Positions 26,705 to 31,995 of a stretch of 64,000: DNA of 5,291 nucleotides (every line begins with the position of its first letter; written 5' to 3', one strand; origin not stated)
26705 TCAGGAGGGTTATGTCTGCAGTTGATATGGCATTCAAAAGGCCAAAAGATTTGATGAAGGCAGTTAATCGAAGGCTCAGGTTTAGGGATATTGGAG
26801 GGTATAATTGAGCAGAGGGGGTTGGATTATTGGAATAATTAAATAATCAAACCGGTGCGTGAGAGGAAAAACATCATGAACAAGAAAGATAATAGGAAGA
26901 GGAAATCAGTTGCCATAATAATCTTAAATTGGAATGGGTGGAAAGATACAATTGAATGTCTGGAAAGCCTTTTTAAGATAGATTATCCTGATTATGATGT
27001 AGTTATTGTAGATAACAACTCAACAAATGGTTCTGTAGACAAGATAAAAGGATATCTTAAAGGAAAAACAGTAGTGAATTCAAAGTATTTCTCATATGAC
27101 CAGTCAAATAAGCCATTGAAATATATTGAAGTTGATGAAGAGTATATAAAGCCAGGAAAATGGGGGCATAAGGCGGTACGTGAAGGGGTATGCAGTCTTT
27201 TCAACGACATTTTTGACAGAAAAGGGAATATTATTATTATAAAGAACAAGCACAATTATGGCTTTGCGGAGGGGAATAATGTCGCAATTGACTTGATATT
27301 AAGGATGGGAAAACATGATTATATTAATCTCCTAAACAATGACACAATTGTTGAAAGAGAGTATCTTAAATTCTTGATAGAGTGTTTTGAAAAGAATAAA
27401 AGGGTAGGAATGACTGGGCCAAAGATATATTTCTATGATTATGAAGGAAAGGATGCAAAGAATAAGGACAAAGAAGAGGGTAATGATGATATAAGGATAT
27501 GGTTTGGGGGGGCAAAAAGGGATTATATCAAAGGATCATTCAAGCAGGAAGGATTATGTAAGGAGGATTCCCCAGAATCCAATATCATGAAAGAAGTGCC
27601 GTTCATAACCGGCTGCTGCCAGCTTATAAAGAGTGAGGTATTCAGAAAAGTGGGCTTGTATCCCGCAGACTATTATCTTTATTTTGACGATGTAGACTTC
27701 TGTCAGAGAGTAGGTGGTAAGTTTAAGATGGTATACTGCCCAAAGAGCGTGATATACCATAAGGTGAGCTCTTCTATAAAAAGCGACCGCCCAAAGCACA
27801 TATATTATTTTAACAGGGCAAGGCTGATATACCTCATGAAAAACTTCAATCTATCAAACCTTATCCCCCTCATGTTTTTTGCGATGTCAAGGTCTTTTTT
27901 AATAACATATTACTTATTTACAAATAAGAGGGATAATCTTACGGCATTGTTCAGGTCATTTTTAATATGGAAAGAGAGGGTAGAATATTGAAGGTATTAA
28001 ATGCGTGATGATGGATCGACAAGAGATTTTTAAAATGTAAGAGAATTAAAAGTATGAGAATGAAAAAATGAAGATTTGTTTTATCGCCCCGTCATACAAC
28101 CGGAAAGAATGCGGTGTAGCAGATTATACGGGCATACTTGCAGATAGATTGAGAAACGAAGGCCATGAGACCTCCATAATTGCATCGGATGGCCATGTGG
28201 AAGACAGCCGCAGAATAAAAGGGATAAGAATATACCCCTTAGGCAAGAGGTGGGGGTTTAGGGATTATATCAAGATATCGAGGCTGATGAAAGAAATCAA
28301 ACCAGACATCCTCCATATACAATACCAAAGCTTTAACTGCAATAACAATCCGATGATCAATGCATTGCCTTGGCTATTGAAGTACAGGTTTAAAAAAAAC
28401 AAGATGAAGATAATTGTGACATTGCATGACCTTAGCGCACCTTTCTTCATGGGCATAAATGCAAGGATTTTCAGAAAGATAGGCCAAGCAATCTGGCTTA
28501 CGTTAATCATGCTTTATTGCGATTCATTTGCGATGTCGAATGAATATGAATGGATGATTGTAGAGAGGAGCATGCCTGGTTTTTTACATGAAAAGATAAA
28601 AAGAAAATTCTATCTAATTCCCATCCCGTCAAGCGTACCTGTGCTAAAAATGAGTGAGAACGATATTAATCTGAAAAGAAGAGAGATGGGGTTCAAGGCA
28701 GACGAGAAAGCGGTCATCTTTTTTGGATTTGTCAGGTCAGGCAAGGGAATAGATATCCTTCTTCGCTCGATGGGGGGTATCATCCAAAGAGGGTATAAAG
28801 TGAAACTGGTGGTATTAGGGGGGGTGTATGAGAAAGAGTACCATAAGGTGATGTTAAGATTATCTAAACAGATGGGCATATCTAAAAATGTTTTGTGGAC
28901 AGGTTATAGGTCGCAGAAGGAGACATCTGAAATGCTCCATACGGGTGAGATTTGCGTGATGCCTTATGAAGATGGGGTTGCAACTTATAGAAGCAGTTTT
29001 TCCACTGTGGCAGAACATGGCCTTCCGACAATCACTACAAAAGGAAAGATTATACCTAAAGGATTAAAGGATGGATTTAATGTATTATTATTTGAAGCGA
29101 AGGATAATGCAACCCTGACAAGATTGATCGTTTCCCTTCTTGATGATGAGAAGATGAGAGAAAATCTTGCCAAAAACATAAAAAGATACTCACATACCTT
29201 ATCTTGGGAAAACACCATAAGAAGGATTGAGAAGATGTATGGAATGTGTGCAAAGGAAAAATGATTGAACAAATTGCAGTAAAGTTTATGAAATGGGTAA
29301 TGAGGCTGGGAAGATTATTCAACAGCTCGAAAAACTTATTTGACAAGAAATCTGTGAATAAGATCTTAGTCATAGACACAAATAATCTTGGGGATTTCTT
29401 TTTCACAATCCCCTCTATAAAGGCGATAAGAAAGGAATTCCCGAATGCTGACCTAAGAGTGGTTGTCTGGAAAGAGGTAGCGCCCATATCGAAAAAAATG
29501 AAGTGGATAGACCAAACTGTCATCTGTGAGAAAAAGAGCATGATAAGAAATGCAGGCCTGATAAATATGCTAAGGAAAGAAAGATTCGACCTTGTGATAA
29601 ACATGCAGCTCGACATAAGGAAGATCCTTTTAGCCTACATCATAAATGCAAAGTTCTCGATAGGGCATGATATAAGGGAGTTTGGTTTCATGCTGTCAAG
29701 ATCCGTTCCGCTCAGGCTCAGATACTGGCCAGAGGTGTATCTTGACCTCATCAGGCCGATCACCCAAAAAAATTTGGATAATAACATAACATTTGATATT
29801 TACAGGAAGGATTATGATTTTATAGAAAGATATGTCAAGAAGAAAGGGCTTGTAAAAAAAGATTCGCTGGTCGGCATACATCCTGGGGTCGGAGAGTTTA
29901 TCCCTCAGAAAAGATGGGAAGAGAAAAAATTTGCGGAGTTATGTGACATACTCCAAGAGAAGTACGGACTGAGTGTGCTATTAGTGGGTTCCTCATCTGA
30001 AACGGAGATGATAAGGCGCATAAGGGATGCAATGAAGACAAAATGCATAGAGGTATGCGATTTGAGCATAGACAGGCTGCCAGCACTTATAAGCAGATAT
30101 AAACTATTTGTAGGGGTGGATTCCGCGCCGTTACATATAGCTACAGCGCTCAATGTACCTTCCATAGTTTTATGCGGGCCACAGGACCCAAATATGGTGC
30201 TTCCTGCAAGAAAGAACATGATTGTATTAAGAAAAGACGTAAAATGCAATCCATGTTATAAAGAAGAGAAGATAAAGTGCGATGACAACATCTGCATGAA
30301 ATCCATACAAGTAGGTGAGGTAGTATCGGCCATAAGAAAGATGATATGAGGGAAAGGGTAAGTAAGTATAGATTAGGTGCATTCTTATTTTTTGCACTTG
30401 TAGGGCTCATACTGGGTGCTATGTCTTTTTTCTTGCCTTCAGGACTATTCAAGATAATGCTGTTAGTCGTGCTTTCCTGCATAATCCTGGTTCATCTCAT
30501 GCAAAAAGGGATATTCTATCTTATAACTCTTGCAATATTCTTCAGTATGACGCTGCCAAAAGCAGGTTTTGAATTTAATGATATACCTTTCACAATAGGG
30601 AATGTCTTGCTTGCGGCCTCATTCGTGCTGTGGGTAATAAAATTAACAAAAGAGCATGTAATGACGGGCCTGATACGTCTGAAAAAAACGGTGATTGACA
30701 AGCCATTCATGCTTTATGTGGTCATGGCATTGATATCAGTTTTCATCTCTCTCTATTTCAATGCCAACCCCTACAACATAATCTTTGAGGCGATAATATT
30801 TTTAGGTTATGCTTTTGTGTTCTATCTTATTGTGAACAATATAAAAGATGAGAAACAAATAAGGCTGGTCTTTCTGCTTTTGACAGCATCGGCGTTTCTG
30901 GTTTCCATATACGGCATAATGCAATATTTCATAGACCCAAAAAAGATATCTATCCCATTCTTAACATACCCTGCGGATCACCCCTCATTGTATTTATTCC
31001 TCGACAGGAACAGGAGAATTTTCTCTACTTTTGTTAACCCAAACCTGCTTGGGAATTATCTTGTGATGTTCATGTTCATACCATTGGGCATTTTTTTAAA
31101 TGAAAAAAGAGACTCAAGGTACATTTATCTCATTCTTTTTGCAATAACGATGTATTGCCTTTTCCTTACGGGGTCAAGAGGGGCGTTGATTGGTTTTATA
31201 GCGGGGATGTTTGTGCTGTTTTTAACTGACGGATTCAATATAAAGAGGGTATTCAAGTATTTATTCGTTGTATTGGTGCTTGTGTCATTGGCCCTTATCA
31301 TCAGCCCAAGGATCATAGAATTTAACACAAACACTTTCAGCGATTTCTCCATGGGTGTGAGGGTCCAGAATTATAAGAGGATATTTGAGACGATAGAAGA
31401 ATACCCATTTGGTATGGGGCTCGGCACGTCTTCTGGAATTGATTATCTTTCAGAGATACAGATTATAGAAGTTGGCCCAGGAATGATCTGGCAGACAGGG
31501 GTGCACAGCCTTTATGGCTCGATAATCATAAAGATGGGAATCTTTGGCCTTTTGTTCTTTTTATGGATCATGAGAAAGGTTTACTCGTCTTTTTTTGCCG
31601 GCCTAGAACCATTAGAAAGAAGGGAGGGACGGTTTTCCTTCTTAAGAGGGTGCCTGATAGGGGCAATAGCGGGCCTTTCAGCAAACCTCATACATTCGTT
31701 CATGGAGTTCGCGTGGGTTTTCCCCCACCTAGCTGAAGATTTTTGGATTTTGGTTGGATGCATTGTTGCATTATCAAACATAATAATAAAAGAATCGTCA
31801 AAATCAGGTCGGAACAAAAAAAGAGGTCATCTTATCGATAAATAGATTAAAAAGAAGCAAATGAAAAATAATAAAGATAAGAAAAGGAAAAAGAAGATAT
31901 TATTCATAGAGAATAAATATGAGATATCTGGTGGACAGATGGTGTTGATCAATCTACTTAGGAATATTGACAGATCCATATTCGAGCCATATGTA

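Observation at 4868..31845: LPS-core-like heptose machinery in an archaeon with no lipid A or Kdo genes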

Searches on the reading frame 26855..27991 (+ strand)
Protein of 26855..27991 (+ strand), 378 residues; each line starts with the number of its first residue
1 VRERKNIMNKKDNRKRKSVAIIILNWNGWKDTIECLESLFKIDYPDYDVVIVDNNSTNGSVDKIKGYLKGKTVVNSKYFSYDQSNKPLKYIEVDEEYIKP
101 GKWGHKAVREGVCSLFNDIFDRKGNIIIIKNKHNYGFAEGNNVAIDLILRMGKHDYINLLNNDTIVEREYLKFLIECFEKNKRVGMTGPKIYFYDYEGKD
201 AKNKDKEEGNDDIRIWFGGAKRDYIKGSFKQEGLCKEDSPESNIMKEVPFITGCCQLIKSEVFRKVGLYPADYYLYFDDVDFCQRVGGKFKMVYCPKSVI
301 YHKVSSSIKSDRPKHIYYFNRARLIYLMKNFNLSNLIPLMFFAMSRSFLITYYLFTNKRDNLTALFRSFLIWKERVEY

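Call 4: search_protein_families(library=pfam, proteins=[window:26855-27991:+])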
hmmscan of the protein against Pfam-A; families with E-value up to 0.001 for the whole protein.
window:26855-27991:+ (378 aa): 2 families
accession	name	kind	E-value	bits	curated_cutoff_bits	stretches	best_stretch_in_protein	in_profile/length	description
PF00535.33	Glycos_transf_2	-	1e-15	58.5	23.3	2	21-70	2-54/168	Glycosyl transferase family 2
PF13641.12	Glyco_tranf_2_3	-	4.9e-07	30.4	27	0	127-306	61-215/230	Glycosyltransferase like family 2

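Call 6: search_protein_families(library=ncbifam, proteins=[window:26855-27991:+])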
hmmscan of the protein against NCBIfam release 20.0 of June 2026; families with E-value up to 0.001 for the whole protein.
window:26855-27991:+ (378 aa): 6 families
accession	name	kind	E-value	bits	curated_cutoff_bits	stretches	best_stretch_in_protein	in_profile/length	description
TIGR01556.1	rhamnosyltran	subfamily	1.5e-11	44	200.55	1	117-191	38-112/281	rhamnosyltransferase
TIGR03937.1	PgaC_IcaA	equivalog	2.5e-11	43.2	422.3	2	5-67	33-95/407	poly-beta-1,6-N-acetyl-D-glucosamine synthase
NF007482.0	PRK10073.1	equivalog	0.00016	20.8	423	1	16-69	5-58/334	glycosyltransferase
TIGR04283.1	glyco_like_mftF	equivalog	0.0002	21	182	0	256-300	141-183/221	TIGR04283 family arsenosugar biosynthesis glycosyltransferase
NF047683.1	TeichurnBiosyTuaG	equivalog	0.00047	19.9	400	0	14-75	3-64/252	teichuronic acid biosynthesis protein TuaG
NF041394.1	GtaseAglG_Halo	equivalog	0.0009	18.6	440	0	112-188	45-117/304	glucosyl-dolichyl phosphate glucuronosyltransferase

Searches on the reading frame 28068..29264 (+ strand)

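Call 5: search_protein_families(library=pfam, proteins=[window:28068-29264:+])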
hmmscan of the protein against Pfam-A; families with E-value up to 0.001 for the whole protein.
window:28068-29264:+ (398 aa): 5 families
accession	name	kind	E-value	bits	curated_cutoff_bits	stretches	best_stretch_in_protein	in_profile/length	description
PF00534.26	Glycos_transf_1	-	5.3e-19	68.8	26.4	1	202-373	4-171/172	Glycosyl transferases group 1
PF13692.12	Glyco_trans_1_4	-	2.9e-14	54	27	1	214-360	2-142/142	Glycosyl transferases group 1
PF13439.12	Glyco_transf_4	-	5.9e-09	36.6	28.5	1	16-143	3-127/170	Glycosyltransferase Family 4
PF13477.12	Glyco_trans_4_2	-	1.3e-07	32.3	23.4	1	20-87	12-83/139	Glycosyl transferase 4-like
PF13579.12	Glyco_trans_4_4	-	0.00039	21.2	29.7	1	16-121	2-103/158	Glycosyl transferase 4-like domain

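Call 6: search_protein_families(library=ncbifam, proteins=[window:28068-29264:+])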
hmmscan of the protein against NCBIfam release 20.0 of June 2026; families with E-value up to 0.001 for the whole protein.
window:28068-29264:+ (398 aa): 15 families
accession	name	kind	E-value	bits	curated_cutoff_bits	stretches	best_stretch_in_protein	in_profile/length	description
TIGR03449.1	mycothiol_MshA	equivalog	1.4e-17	63.8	462.5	1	198-394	205-403/406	D-inositol-3-phosphate glycosyltransferase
TIGR04157.1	glyco_rSAM_CFB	subfamily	6.7e-10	38.5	400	1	194-381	208-396/406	TIGR04157 family glycosyltransferase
TIGR04063.1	stp3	hypoth_equivalog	5.5e-09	35.4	442.05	0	197-291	199-288/397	TIGR04063 family PEP-CTERM/XrtA system glycosyltransferase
TIGR03088.1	stp2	hypoth_equivalog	9.5e-09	34.8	409.05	0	243-391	228-370/374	TIGR03088 family PEP-CTERM/XrtA system glycosyltransferase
NF007640.0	PRK10307.1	subfamily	4.5e-08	32.4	276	1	194-389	210-402/411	WcaI family glycosyltransferase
NF038255.1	exopoly_VpsD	equivalog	5.2e-08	32.1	300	1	67-393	90-378/381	VpsD family glycosyltransferase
TIGR03999.1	thiol_BshA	equivalog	5.8e-08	32.1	273.7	1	194-393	180-372/375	N-acetyl-alpha-D-glucosaminyl L-malate synthase BshA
NF038295.1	EPS_HpsP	equivalog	7e-08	31.9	550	1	186-391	181-384/388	hormogonium polysaccharide biosynthesis glycosyltransferase HpsP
NF041010.1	glycosy_Agl16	equivalog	2.4e-07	30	575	1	241-392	203-349/352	glycosylation protein Agl16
NF012028.0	PRK15484.1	subfamily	3.1e-07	29.8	618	1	186-390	166-374/380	lipopolysaccharide N-acetylglucosaminyltransferase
NF041876.1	EPS_EpsE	equivalog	2e-06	27.3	400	1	219-370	220-371/389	exopolysaccharide biosynthesis GT4 family glycosyltransferase EpsE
NF047684.1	TeichurnBiosyTuaC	equivalog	4.1e-06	26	550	1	172-373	178-367/391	teichuronic acid biosynthesis protein TuaC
NF046085.1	XrtY_assoc_Gly1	equivalog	9.3e-06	24.7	400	1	209-300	205-292/387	XrtY-associated glycosyltransferase XYAG1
NF038229.1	Glyco4_Geo_Pelo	equivalog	0.00012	21.2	400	0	197-392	146-334/338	GPMC system family 4 glycosyltransferase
TIGR02095.1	glgA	subfamily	0.00068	18.4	328.45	0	204-270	283-348/477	glycogen/starch synthase, ADP-glucose type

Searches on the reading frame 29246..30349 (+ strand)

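Call 5: search_protein_families(library=pfam, proteins=[window:29246-30349:+])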
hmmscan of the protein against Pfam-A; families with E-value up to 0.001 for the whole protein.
window:29246-30349:+ (367 aa): 1 family
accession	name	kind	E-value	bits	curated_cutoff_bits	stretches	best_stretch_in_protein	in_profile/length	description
PF01075.23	Glyco_transf_9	-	4.2e-32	111.8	22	1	105-342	4-241/247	Glycosyltransferase family 9 (heptosyltransferase)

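Call 6: search_protein_families(library=ncbifam, proteins=[window:29246-30349:+])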
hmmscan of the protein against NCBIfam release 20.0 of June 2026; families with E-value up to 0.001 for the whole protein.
window:29246-30349:+ (367 aa): 6 families
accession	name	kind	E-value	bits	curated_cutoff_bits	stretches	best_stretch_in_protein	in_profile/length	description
NF007742.0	PRK10422.1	equivalog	2.4e-33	115.4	467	1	35-366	3-342/352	lipopolysaccharide core heptosyltransferase RfaQ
TIGR02201.1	heptsyl_trn_III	equivalog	1.2e-31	110.1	170.2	1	39-366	1-342/344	putative lipopolysaccharide heptosyltransferase III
TIGR02195.1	heptsyl_trn_II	equivalog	4.9e-30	104.8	134.6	1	39-366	1-337/339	lipopolysaccharide heptosyltransferase II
TIGR02193.1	heptsyl_trn_I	equivalog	1.2e-20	74.1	185.3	1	39-363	1-316/320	lipopolysaccharide heptosyltransferase I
NF008162.0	PRK10916.1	equivalog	2e-17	63.4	569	1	39-329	2-306/348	ADP-heptose--LPS heptosyltransferase RfaF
NF008204.0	PRK10964.1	equivalog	1.2e-13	50.9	437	1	39-329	2-298/322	lipopolysaccharide heptosyltransferase RfaC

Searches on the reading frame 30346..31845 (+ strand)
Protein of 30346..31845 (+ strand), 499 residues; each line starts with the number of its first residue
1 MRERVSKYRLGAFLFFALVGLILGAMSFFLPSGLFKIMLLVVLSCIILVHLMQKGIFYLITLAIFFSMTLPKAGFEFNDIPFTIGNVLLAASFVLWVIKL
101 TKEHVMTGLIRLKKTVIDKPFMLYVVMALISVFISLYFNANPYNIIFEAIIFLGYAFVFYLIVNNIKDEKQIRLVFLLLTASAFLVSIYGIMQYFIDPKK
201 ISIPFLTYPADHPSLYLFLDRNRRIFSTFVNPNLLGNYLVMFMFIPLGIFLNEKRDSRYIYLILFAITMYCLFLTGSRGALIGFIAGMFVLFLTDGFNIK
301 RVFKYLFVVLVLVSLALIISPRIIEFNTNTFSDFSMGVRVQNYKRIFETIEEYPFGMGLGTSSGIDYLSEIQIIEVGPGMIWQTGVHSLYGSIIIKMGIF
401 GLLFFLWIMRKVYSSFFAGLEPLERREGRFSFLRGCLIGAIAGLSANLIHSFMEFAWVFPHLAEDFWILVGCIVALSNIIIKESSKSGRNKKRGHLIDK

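Call 5: search_protein_families(library=pfam, proteins=[window:30346-31845:+])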
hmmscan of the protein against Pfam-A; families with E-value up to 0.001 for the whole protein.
window:30346-31845:+ (499 aa): 1 family
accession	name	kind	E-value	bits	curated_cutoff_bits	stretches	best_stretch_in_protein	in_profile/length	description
PF04932.20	Wzy_C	-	8.9e-19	68.2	31.7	1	264-406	2-149/149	O-Antigen ligase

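Call 6: search_protein_families(library=ncbifam, proteins=[window:30346-31845:+])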
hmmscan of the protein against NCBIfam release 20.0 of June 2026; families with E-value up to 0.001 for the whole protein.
window:30346-31845:+ (499 aa): 1 family
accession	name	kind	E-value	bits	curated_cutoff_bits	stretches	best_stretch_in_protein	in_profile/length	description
TIGR00947.1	2A73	equivalog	4.1e-18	65.6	366.4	1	86-475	42-421/425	IctB family putative bicarbonate transporter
